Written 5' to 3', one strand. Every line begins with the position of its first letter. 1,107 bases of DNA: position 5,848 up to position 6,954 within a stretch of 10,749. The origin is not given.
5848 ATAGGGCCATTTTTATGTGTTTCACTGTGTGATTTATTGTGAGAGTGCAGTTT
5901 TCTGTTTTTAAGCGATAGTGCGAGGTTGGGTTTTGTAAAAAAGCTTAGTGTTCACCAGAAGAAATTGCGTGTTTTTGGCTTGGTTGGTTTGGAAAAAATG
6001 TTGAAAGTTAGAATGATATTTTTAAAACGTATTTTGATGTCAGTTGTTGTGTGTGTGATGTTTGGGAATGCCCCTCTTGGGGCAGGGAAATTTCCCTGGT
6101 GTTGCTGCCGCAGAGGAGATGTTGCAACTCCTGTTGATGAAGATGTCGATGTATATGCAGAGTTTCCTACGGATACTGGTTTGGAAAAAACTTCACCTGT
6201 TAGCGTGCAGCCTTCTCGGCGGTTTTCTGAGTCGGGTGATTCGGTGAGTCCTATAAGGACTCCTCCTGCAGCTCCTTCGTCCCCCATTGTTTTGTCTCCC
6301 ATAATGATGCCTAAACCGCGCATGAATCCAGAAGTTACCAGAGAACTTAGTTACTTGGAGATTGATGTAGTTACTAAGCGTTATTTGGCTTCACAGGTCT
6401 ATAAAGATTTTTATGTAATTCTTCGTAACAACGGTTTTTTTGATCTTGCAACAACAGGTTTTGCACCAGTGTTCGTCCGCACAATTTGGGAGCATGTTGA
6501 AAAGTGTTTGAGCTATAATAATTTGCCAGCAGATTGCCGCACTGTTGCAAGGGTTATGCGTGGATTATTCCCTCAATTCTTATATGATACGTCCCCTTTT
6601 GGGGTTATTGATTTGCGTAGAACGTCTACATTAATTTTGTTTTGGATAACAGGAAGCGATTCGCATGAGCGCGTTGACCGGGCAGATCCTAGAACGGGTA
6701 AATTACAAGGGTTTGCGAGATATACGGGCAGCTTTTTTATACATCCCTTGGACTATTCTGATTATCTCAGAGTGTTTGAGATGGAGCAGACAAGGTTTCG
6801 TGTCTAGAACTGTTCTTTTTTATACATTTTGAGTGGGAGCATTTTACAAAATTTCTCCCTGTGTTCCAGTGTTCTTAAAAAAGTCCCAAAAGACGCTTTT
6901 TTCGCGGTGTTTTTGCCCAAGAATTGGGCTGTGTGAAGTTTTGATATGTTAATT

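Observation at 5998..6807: Exported protein with an RGD motif, an acidic patch, a Pro/Ser-rich linker and a C-terminal domain carrying a possible Cys/His/Asp triad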

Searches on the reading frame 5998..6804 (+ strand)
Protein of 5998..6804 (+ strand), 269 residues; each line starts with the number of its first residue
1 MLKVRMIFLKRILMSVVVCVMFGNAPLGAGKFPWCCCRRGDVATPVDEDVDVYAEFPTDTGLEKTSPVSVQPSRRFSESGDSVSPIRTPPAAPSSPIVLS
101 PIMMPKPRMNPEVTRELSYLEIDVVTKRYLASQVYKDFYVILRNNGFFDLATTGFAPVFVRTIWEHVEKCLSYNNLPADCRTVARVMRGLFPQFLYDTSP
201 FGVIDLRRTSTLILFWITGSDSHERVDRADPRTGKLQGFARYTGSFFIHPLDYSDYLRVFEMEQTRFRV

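Call 7: search_protein_families(library=pfam, proteins=[window:5998-6804:+], max_evalue=1)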
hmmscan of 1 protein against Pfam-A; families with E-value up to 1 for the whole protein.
window:5998-6804:+ (269 aa): 0 families

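Call 8: find_homologous_proteins(query=window:5998-6804:+, max_evalue=0.01)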
Query window:5998-6804:+ (269 aa): 2 proteins with E <= 0.01 among 413 candidates.
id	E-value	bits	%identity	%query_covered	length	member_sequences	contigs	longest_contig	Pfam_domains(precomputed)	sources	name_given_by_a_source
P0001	2.7e-177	606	99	100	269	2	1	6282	-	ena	-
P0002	1.0e-149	516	85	100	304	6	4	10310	-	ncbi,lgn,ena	-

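Call 10: find_encoding_contigs(protein=P0002, flank=5000, max_places=6)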
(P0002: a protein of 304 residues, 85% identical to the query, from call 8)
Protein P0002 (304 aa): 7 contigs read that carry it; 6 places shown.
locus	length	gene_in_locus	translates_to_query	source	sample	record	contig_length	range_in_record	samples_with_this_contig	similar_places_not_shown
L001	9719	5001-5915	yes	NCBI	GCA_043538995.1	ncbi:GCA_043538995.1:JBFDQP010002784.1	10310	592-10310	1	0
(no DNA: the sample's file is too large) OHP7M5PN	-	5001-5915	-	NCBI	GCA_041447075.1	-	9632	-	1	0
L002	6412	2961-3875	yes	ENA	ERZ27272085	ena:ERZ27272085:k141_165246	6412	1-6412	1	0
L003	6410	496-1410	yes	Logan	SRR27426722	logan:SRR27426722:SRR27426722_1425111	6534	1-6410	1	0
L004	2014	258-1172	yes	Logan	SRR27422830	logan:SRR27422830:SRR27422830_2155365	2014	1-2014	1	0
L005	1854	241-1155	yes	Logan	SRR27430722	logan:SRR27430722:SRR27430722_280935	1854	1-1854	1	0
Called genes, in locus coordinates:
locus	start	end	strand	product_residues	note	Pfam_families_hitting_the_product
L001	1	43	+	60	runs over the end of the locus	-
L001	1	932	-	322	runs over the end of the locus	-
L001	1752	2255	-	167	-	-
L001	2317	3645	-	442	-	PF01145:Band_7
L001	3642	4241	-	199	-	-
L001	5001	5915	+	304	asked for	-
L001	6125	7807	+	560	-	-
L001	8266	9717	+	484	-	?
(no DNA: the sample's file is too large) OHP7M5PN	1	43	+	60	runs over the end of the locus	-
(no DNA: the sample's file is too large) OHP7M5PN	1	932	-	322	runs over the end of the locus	-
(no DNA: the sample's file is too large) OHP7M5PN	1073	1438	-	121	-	-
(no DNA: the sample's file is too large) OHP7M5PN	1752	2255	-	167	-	-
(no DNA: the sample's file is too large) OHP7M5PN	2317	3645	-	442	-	PF01145:Band_7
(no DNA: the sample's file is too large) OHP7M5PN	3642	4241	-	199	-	-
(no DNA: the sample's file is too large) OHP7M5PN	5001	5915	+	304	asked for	-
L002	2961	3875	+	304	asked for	-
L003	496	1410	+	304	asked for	-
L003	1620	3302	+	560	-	-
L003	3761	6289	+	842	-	PF00317:Ribonuc_red_lgN, PF02867:Ribonuc_red_lgC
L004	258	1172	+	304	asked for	-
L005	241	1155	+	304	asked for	-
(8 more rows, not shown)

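Call 11: find_encoding_contigs(protein=P0001, flank=5000, max_places=4)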
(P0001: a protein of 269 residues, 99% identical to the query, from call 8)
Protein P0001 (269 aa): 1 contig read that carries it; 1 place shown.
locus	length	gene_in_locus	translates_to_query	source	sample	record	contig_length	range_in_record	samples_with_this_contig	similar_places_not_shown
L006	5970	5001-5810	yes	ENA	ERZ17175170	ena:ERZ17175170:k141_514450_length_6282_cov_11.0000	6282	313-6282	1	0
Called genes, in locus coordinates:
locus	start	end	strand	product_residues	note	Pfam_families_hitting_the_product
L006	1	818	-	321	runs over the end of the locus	-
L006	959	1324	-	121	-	-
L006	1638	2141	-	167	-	-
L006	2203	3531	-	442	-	PF01145:Band_7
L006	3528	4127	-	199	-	-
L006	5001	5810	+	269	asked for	-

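Call 14: find_related_loci(query=window:5998-6804:+, collection=genome_contigs, flank=10000)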
Query window:5998-6804:+ (269 aa) in genome_contigs; peptide patterns used: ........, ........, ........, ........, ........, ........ (x = any residue, [..] = any of these).
144 stretches matched a pattern, but none encodes a relative of the query by tblastn (E <= 1e-3).

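Call 17: find_related_loci(query=L003:3761-6286:+, collection=genome_contigs, flank=3000)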
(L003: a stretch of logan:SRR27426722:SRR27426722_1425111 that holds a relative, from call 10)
Query L003:3761-6286:+ (842 aa) in genome_contigs; peptide patterns used: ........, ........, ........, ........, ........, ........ (x = any residue, [..] = any of these).
113 stretches matched a pattern; 96 encode a relative of the query (tblastn E <= 1e-3); the best 80 are kept; 80 distinct loci.
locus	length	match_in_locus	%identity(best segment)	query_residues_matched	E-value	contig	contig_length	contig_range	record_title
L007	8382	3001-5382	60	29-842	0e+0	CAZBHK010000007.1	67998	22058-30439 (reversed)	MAG TPA_asm: uncultured Pseudomonadota bacterium isolate SRP062349_co2_272 genome assembly, contig: NODE_258_length_6799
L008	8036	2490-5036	58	27-842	0e+0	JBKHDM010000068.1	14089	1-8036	MAG: Spirochaetaceae bacterium isolate D1M04_11 NODE_1889_length_14089_cov_8.706000, whole genome shotgun sequence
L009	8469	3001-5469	59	28-842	0e+0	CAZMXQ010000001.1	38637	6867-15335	MAG TPA_asm: uncultured Methanosarcinales archaeon isolate binchicken_co32_17 genome assembly, contig: NODE_1191_length_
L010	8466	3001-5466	59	26-842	0e+0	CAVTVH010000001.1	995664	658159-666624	MAG: uncultured bacterium isolate MFD04967.bin.2.36 genome assembly, contig: contig_3122, whole genome shotgun sequence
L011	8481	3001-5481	59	27-842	0e+0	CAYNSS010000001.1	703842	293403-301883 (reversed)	MAG TPA_asm: uncultured Pseudomonadota bacterium isolate SRP170004_co1_319 genome assembly, contig: NODE_5_length_703842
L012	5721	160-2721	56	28-842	0e+0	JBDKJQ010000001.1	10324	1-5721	MAG: archaeon isolate guil_2019_sw_WHONDRS-S19S_0049_B_bin.39 scaffold_1184363, whole genome shotgun sequence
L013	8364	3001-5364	61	59-842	0e+0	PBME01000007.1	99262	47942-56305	MAG: Epsilonproteobacteria bacterium isolate SP22 153176, whole genome shotgun sequence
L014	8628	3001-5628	55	2-842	0e+0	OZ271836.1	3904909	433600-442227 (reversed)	MAG: Alkalispirochaeta sp. isolate 2b52b25b-b167-4c55-8f62-08d4b698aa70 genome assembly, chromosome: 1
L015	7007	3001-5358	61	62-842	0e+0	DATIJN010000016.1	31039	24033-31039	MAG TPA_asm: Candidatus Saccharimonadales bacterium isolate SMAG_U15692 k141_115914, whole genome shotgun sequence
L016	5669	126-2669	57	11-842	0e+0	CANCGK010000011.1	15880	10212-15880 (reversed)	MAG: bacterium isolate JR-MC-A-240519-91 genome assembly, contig: JR-MC-A-240519-C2706, whole genome shotgun sequence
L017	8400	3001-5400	60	43-842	0e+0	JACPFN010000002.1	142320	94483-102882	MAG: Candidatus Dependentiae bacterium isolate NC_groundwater_362_Ag_B-0.1um_32_12 GD18-4_B1_scaffold_150130, whole geno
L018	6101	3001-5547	57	28-842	0e+0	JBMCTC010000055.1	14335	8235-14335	MAG: Spirochaetota bacterium isolate D1M13_6 NODE_1224_length_14335_cov_4.410154, whole genome shotgun sequence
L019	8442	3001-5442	59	28-842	0e+0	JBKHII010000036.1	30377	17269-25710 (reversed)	MAG: Spirochaetales bacterium isolate D1M13_7 NODE_322_length_30377_cov_17.549733, whole genome shotgun sequence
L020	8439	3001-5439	56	30-842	0e+0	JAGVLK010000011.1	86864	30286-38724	MAG: Candidatus Babeliales bacterium isolate SW_55 c_000000027638, whole genome shotgun sequence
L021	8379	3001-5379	58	59-842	0e+0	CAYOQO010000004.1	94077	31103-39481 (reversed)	MAG TPA_asm: uncultured Pseudomonadota bacterium isolate SRP192515_co2_323 genome assembly, contig: NODE_130_length_9407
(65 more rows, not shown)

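Call 18: search_protein_representatives(protein=window:5998-6804:+)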
Query: 269 residues. Proteins with E-value up to 0.001 (for the whole library): 2; up to 1e-10: 1; up to 1e-30: 1. The best 2 are listed.
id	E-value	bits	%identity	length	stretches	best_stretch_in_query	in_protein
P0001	8.5e-178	606.0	99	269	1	1-269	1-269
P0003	1.4e-04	38.0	32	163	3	121-168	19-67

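Call 27: predict_structure(alignment_id=A1)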
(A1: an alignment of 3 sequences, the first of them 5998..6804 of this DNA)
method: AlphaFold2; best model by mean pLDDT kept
length: 269 residues; sequences in the alignment: 3
mean_pLDDT: 33.0   pTM: 0.25
mean pLDDT of the five models: 33.0, 32.4, 30.9, 29.9, 28.5
residues with pLDDT >= 90: 0; 70-90: 0; 50-70: 1; < 50: 268
segments of 3 or more residues with pLDDT < 50: 1-167, 169-269
pLDDT, mean of each block of 10 residues (from residue 1): 27 33 27 28 28 30 30 32 36 32 28 31 31 26 26 31 46 43 44 35 33 35 38 37 35 37 30
secondary structure, 60 per line:
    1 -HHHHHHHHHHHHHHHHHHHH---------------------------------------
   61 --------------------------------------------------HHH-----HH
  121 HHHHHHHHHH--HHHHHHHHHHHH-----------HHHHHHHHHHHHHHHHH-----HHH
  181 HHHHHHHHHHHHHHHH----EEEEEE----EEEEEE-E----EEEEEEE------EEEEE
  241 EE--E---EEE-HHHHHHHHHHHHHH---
elements in order: H2-21 H119-130 H133-144 H156-172 H178-196 E201-206 E211-216 E223-229 E236-242 E249-251 H253-266

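Call 29: search_solved_structures(query=A1, max_evalue=10, show_alignments=3)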
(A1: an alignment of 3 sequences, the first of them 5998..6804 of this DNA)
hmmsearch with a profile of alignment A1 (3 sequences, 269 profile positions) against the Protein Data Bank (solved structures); distinct sequences matched with E-value up to 10: 1.
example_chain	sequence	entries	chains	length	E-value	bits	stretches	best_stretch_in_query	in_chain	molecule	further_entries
2v25_A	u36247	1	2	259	0.79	12.5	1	7-72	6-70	MAJOR CELL-BINDING FACTOR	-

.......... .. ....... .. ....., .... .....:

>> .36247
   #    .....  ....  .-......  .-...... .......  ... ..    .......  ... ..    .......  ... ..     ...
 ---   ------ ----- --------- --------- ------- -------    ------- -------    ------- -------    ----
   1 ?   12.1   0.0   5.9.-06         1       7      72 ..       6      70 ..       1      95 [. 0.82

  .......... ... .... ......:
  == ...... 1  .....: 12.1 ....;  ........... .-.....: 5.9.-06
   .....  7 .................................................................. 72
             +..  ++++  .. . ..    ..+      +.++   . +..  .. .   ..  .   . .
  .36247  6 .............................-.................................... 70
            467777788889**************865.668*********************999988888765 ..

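Call 30: search_protein_families(library=ncbifam, proteins=[window:5998-6804:+, L001:6125-7804:+], max_evalue=1)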
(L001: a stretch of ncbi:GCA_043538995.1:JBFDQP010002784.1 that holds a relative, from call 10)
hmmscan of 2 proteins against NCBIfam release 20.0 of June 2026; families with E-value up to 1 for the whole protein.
window:5998-6804:+ (269 aa): 0 families

L001:6125-7804:+ (560 aa): 1 family
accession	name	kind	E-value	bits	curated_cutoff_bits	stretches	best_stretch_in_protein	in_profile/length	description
NF046007.1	MAG1450_fam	subfamily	0.17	11.1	425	1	112-138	267-293/317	MAG1450 family lipoprotein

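Call 49: search_protein_families(library=phrogs, proteins=[window:5998-6804:+, L001:6125-7804:+], max_evalue=0.1)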
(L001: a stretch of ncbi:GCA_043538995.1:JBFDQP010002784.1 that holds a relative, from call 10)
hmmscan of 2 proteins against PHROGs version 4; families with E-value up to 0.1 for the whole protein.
window:5998-6804:+ (269 aa): 0 families

L001:6125-7804:+ (560 aa): 0 families

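Call 54: list_cluster_members(proteins=[P0001, P0002])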
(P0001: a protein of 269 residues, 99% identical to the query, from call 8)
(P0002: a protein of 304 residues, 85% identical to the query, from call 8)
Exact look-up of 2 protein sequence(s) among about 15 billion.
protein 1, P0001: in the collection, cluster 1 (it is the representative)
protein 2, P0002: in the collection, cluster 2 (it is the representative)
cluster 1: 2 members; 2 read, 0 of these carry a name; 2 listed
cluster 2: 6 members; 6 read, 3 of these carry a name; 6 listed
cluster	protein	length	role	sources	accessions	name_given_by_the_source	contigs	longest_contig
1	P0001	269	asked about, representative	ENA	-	-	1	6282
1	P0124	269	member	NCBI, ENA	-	-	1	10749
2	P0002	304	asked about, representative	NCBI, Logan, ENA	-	-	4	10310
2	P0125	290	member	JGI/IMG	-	hypothetical protein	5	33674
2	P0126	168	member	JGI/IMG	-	hypothetical protein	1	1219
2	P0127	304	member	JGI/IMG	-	hypothetical protein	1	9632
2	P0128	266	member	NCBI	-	-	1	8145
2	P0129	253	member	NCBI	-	-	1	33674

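Call 55: find_related_loci(query=A1, collection=metagenome_contigs, flank=6000)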
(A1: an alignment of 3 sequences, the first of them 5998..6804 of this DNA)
Query A1 (269 aa) in metagenome_contigs; peptide patterns used: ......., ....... (x = any residue, [..] = any of these).
327 stretches matched a pattern, but none encodes a relative of the query by tblastn (E <= 1e-3).

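Call 62: search_protein_families(library=pfam, proteins=[P0002], max_evalue=10)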
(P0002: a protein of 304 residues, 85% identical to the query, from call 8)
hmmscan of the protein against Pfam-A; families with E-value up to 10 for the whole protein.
P0002 (304 aa): 0 families

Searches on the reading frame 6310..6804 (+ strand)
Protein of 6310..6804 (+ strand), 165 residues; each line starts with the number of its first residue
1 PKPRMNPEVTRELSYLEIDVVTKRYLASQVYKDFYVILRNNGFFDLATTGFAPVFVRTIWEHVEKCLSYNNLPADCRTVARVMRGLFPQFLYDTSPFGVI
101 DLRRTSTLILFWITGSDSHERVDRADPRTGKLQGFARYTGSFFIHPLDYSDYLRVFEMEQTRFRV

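Call 30: search_protein_families(library=ncbifam, proteins=[window:6325-6804:+], max_evalue=1)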
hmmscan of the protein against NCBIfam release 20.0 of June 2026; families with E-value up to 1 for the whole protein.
window:6325-6804:+ (160 aa): 0 families

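Call 47: predict_structure(protein=window:6310-6804:+)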
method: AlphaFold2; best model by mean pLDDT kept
length: 165 residues; sequences in the alignment: 1
mean_pLDDT: 38.8   pTM: 0.27
mean pLDDT of the five models: 38.8, 37.8, 37.6, 33.8, 33.8
residues with pLDDT >= 90: 0; 70-90: 0; 50-70: 11; < 50: 154
segments of 3 or more residues with pLDDT < 50: 1-58, 60-63, 73-124, 126-128, 132-153, 155-165
pLDDT, mean of each block of 10 residues (from residue 1): 29 25 31 32 34 44 50 44 42 37 38 40 50 41 42 45 33
secondary structure, 60 per line:
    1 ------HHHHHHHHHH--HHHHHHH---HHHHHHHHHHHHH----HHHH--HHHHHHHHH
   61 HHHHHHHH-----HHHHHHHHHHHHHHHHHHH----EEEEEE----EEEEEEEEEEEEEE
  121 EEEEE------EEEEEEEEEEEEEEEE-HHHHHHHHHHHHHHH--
elements in order: H7-16 H19-25 H29-41 H46-49 H52-68 H74-92 E97-102 E107-125 E132-147 H149-163

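Call 62: search_protein_families(library=pfam, proteins=[window:6310-6804:+], max_evalue=10)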
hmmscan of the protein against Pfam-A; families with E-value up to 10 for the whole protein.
window:6310-6804:+ (165 aa): 0 families

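Call 65: fold_search(model_id=the predicted structure, library=pdb)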
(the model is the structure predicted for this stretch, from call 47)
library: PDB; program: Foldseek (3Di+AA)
matches with E <= 10: 417; with E <= 0.001: 0
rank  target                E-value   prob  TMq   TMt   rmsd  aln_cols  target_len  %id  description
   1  6ify_E                4.5e-01  0.06  0.14  0.13  12.2       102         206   17  Type III-A Csm complex, Cryo-EM structure of Csm-CTR1 (released 2018-12-12)
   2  8ase_B                5.7e-01  0.06  0.09  0.07  14.4        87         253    6  Crystal structure of Thrombin in complex with macrocycle T3 (released 2023-11-29)
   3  5okc_H                6.1e-01  0.11  0.18  0.22  12.5       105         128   14  Crystal structure of the Ctf18-1-8 module from Ctf18-RFC (released 2017-12-20)
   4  5oki_D                6.1e-01  0.09  0.17  0.20  12.8       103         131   14  Crystal structure of the Ctf18-1-8 module from Ctf18-RFC in complex with a 63 kDa fragment of DNA Polymerase epsilon (released 2017-12-20)
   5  7pkt_p                7.8e-01  0.05  0.10  0.08   7.6        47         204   15  Large subunit of the Chlamydomonas reinhardtii mitoribosome (released 2022-06-15)
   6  3pma_B                7.8e-01  0.05  0.09  0.07  14.4        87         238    8  2.2 Angstrom crystal structure of the complex between Bovine Thrombin and Sucrose Octasulfate (released 2011-07-20)
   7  7a0e_HHH              7.8e-01  0.05  0.09  0.06  14.5        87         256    8  The Crystal Structure of Bovine Thrombin in complex with Hirudin (C6U/C14U) at 1.9 Angstroms Resolution (released 2021-03-17)
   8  4dt7_B                8.2e-01  0.08  0.11  0.08  14.8        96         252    6  Crystal structure of thrombin bound to the activation domain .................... of protein C (released 2012-05-09)
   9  9v9n_A                8.2e-01  0.05  0.16  0.06  16.8       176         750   11  Cryo-EM structure of KICSTOR CCC complex (state 5) (released 2025-11-12)
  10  3bv9_B                8.2e-01  0.04  0.09  0.07  14.4        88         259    7  Structure of Thrombin Bound to the Inhibitor FM19 (released 2008-03-04)
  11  1xm1_A                8.2e-01  0.04  0.09  0.06  14.9        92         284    6  Nonbasic Thrombin Inhibitor Complex (released 2005-05-10)
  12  9h5n_B                8.2e-01  0.03  0.08  0.06  15.2        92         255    8  Crystal structure of Thrombin in complex with a Chlorothiophene-based inhibitor, CP3, discovered by a novel rapid nano (released 2025-11-05)
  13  1xmn_F                8.7e-01  0.09  0.12  0.08  14.8        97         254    5  Crystal structure of thrombin bound to heparin (released 2004-11-23)
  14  1xmn_D                8.7e-01  0.07  0.11  0.07  15.1        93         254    8  Crystal structure of thrombin bound to heparin (released 2004-11-23)
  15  5do4_H                8.7e-01  0.06  0.09  0.07  15.1        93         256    6  Thrombin-RNA aptamer complex (released 2016-09-14)
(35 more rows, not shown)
